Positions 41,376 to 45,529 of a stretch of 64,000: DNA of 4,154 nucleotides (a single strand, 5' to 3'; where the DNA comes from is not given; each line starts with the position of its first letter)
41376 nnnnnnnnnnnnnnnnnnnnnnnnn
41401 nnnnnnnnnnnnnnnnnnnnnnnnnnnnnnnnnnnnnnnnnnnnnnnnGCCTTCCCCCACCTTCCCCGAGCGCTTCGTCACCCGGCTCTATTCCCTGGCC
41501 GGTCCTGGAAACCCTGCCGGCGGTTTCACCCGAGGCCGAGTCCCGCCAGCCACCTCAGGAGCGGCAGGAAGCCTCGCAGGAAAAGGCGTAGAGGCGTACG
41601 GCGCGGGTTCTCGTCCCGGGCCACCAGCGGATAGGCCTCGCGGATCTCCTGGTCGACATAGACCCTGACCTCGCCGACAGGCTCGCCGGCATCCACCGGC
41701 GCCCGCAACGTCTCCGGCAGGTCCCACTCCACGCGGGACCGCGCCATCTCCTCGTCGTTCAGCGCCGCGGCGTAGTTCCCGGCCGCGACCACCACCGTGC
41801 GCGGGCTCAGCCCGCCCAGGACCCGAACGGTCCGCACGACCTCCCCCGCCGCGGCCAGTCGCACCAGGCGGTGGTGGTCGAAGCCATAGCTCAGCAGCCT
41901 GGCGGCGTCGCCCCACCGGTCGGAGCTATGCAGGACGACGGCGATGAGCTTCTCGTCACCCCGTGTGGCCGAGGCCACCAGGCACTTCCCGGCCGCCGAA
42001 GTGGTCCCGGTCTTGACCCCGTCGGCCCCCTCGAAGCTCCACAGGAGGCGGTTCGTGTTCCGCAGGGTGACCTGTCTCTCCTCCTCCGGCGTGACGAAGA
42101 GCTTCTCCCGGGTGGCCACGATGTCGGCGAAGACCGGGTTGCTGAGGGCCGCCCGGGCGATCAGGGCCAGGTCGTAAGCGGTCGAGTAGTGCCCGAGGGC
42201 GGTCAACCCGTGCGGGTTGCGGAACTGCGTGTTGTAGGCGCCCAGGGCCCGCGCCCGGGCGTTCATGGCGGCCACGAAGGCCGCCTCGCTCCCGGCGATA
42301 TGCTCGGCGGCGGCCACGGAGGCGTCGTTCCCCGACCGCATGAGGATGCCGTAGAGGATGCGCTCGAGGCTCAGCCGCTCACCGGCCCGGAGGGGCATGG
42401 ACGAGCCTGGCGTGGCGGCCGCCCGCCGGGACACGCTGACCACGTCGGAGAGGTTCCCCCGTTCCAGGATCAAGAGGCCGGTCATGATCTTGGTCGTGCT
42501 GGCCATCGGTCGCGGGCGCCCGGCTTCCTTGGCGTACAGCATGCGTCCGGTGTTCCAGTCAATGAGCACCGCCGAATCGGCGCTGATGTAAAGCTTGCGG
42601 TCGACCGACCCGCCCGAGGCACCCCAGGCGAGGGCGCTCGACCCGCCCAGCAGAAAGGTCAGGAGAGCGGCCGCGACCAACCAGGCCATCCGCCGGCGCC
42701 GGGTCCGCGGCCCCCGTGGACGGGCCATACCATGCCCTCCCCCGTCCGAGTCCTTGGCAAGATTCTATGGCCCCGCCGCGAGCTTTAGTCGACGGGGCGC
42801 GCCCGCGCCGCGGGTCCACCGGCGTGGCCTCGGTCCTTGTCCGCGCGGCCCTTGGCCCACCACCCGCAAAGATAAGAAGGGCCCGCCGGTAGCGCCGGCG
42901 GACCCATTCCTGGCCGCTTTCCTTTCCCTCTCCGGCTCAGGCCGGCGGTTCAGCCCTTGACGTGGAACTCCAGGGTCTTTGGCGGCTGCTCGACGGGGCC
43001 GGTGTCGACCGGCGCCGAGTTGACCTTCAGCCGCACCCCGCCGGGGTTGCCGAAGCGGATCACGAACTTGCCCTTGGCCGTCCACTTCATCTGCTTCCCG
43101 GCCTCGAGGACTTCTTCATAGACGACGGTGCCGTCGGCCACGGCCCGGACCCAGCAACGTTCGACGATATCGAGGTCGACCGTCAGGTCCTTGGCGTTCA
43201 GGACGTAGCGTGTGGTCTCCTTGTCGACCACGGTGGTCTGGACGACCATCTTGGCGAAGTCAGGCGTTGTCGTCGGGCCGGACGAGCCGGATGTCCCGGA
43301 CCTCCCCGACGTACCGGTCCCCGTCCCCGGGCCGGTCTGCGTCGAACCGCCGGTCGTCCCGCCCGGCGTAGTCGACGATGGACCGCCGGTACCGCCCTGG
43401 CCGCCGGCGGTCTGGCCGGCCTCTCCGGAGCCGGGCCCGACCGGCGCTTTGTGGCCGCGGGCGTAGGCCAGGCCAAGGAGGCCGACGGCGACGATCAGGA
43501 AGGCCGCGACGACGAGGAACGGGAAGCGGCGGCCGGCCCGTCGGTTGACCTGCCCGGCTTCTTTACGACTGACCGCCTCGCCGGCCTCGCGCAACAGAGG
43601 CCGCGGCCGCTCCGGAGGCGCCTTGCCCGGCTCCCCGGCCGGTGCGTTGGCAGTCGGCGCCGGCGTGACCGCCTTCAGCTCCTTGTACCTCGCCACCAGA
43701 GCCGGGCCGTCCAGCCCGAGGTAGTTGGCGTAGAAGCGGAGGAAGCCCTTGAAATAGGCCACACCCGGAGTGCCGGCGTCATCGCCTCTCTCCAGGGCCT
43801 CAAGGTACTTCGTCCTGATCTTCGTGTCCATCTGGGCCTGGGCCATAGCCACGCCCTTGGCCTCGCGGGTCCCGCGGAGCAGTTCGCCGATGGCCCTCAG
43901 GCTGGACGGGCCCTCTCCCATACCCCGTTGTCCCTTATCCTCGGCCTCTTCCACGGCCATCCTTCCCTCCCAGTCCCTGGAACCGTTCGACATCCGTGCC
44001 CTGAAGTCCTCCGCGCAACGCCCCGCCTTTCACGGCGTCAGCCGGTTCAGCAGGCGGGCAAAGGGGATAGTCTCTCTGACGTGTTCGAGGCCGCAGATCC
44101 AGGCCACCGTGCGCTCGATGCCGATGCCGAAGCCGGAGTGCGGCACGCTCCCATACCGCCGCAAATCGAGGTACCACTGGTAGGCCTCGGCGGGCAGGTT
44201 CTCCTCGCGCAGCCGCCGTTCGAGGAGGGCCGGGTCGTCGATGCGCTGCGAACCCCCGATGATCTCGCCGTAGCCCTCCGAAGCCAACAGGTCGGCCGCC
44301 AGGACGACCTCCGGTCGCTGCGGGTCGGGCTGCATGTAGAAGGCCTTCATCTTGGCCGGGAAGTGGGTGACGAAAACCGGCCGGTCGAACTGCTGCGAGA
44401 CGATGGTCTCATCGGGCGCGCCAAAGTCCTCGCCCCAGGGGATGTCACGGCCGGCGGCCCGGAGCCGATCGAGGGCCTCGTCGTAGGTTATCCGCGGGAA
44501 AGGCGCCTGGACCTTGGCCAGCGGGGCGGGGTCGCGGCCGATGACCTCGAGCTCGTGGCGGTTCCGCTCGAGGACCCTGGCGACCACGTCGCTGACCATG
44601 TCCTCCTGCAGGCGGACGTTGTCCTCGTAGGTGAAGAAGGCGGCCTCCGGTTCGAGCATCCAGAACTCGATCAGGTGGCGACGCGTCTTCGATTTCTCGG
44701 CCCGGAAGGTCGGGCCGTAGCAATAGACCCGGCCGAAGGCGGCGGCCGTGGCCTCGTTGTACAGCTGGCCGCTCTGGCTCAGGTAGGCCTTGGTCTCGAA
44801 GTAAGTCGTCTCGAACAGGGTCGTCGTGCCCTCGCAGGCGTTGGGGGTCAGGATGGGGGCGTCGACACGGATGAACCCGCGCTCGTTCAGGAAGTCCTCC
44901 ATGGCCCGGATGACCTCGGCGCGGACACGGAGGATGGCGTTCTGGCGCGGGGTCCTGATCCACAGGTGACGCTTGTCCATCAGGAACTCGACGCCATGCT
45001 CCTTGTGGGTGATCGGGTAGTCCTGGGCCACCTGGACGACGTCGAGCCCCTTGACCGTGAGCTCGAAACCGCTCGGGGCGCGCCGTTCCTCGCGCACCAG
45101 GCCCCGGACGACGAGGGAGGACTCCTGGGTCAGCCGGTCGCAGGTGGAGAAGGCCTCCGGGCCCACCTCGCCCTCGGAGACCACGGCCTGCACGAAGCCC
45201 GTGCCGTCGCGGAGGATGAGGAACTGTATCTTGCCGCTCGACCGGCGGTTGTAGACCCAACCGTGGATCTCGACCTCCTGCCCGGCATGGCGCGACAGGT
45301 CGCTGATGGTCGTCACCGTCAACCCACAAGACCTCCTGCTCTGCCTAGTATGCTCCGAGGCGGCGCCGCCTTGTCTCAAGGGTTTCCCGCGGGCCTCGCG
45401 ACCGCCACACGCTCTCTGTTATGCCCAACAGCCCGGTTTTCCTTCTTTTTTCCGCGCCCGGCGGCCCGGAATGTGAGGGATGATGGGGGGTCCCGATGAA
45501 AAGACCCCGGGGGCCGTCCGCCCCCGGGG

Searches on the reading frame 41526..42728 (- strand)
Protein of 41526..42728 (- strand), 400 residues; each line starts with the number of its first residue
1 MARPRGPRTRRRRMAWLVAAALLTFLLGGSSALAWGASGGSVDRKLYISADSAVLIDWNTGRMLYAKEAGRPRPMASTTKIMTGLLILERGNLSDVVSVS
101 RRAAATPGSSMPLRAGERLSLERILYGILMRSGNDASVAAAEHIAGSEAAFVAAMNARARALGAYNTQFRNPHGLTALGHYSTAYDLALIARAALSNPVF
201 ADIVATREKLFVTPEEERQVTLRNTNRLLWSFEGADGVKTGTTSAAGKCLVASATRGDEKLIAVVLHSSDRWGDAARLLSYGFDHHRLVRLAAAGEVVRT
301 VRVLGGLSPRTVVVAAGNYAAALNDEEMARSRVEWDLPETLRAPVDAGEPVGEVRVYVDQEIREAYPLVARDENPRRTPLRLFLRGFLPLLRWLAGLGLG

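Call 28: search_protein_families(library=ncbifam, proteins=[window:41526-42728:-], max_evalue=0.001)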
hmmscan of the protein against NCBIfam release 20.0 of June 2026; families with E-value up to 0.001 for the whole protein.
window:41526-42728:- (400 aa): 7 families
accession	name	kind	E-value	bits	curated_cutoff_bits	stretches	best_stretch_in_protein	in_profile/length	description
NF008489.0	PRK11397.1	equivalog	4.6e-52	177.1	610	1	30-372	18-370/389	serine-type D-Ala-D-Ala carboxypeptidase DacD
NF007445.0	PRK10001.1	equivalog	1.3e-46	159.2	765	1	46-370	35-370/400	serine-type D-Ala-D-Ala carboxypeptidase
NF008059.0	PRK10793.1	equivalog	6.3e-46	156.9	694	1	48-373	44-380/403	D-alanyl-D-alanine carboxypeptidase DacA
NF008668.0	PRK11669.1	equivalog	9.7e-38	130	294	1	41-277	34-275/316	D-alanyl-D-alanine endopeptidase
NF038273.1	strep_PBP3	exception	8.4e-33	114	490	1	45-366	23-375/407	D-alanyl-D-alanine carboxypeptidase PBP3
NF000471.1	vanY_of_D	exception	1.1e-28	100.5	625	1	46-271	95-340/354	transpeptidase-like D-Ala-D-Ala carboxypeptidase VanY-D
NF038258.2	PBP4_Staph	exception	3.7e-18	65.5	500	1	52-268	43-279/366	penicillin-binding protein PBP4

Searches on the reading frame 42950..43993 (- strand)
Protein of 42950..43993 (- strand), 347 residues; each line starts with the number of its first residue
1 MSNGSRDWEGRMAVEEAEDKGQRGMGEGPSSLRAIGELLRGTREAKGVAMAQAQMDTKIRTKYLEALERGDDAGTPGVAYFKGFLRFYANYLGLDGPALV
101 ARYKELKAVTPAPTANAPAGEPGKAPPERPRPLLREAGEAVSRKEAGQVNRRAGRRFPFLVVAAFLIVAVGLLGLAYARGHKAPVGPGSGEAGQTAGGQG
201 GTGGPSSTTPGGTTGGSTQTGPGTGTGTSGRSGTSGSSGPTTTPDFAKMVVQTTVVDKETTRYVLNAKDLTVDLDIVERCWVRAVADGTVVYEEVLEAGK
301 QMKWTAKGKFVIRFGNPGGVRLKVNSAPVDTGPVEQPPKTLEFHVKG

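Call 11: search_protein_families(library=pfam, proteins=[window:42950-43993:-], max_evalue=0.01)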
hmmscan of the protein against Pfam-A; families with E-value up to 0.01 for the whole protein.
window:42950-43993:- (347 aa): 3 families
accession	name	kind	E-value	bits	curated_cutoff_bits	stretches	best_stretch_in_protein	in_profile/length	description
PF13413.12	HTH_25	-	1.4e-17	63.7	24.6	1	38-96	1-59/62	Helix-turn-helix domain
PF13464.11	RodZ_C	-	2.4e-15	56.7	23.9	1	274-333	2-62/72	RodZ C-terminal domain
PF12844.13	HTH_19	-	0.00059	20.1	30.2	1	36-103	1-62/64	Helix-turn-helix domain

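Call 28: search_protein_families(library=ncbifam, proteins=[window:42950-43993:-], max_evalue=0.001)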
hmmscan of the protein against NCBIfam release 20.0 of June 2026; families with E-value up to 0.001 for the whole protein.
window:42950-43993:- (347 aa): 1 family
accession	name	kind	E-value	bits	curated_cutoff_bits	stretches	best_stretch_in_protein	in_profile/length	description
NF041534.1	rodZ_Strepcoccus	equivalog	3.7e-15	55.9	375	1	34-108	5-79/275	cytoskeleton protein RodZ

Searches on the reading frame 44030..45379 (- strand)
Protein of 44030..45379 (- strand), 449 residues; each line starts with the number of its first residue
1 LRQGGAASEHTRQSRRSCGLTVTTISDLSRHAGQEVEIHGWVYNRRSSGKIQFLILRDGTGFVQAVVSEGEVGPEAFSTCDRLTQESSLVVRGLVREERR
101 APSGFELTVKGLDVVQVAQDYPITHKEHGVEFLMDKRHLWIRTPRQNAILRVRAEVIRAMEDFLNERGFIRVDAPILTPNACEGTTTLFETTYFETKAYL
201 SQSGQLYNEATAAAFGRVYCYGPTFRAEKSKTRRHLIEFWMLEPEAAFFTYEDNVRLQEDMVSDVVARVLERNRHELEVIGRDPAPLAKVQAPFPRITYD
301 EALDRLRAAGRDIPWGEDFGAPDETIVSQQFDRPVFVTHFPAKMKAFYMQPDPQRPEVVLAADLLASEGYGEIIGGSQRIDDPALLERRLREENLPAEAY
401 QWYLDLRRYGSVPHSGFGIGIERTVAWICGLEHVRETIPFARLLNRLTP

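Call 11: search_protein_families(library=pfam, proteins=[window:44030-45379:-], max_evalue=0.01)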
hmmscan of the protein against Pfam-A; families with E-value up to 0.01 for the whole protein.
window:44030-45379:- (449 aa): 2 families
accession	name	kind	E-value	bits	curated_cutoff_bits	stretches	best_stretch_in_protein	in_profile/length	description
PF00152.25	tRNA-synt_2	-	1.5e-76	257.8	25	1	131-442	3-306/308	tRNA synthetases class II (D, K and N)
PF01336.31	tRNA_anti-codon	-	9.6e-15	54.7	27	1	36-113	1-73/75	OB-fold nucleic acid binding domain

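Call 28: search_protein_families(library=ncbifam, proteins=[window:44030-45379:-], max_evalue=0.001)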
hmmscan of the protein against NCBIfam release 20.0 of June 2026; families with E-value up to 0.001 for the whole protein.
window:44030-45379:- (449 aa): 17 families
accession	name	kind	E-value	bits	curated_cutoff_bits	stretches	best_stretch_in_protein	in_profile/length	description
NF003037.0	PRK03932.1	equivalog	1.4e-165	551.6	414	1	24-448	5-450/451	asparagine--tRNA ligase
TIGR00457.1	asnS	equivalog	2.4e-141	471.7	342.6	1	23-447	6-453/455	asparagine--tRNA ligase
NF003483.0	PRK05159.1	equivalog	8.2e-110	367.7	353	1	24-449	7-438/438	aspartate--tRNA(Asn) ligase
TIGR00458.1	aspS_nondisc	equivalog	4.4e-98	329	368.4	1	31-449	10-428/428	aspartate--tRNA(Asn) ligase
NF005052.0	PRK06462.1-1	equivalog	1.5e-60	205.1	368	1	130-442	29-345/353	asparagine synthetase A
NF001750.0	PRK00476.1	equivalog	1.3e-43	149.2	443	2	29-305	14-285/590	aspartate--tRNA ligase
TIGR00459.1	aspS_bact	equivalog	4e-43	147.6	373.85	2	25-306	7-281/586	aspartate--tRNA ligase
NF005054.0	PRK06462.1-4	equivalog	1.2e-42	146.1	309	1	138-443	13-311/318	asparagine synthetase A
NF001756.1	PRK00484.1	subfamily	1.7e-33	116.1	468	2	29-305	47-320/488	lysine--tRNA ligase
TIGR00499.1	lysS_bact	equivalog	7.7e-29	100.7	427.6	2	31-275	51-299/496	lysine--tRNA ligase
NF009460.0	PRK12820.1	equivalog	1.8e-24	85.9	1379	1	30-308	32-316/723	bifunctional aspartyl-tRNA synthetase/aspartyl/glutamyl-tRNA amidotransferase subunit C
NF002821.0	PRK02983.1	equivalog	9.3e-21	73.6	742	2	25-303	651-932/1102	bifunctional lysylphosphatidylglycerol synthetase/lysine--tRNA ligase LysX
NF009101.0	PRK12445.1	subfamily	3.6e-13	48.9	1026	1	35-307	67-337/505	lysine--tRNA ligase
NF005053.0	PRK06462.1-3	equivalog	6.2e-13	48.9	322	1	192-437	13-261/274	asparagine synthetase A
TIGR00462.1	genX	equivalog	1.5e-12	47.6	286.9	1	150-306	1-142/304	EF-P lysine aminoacylase EpmA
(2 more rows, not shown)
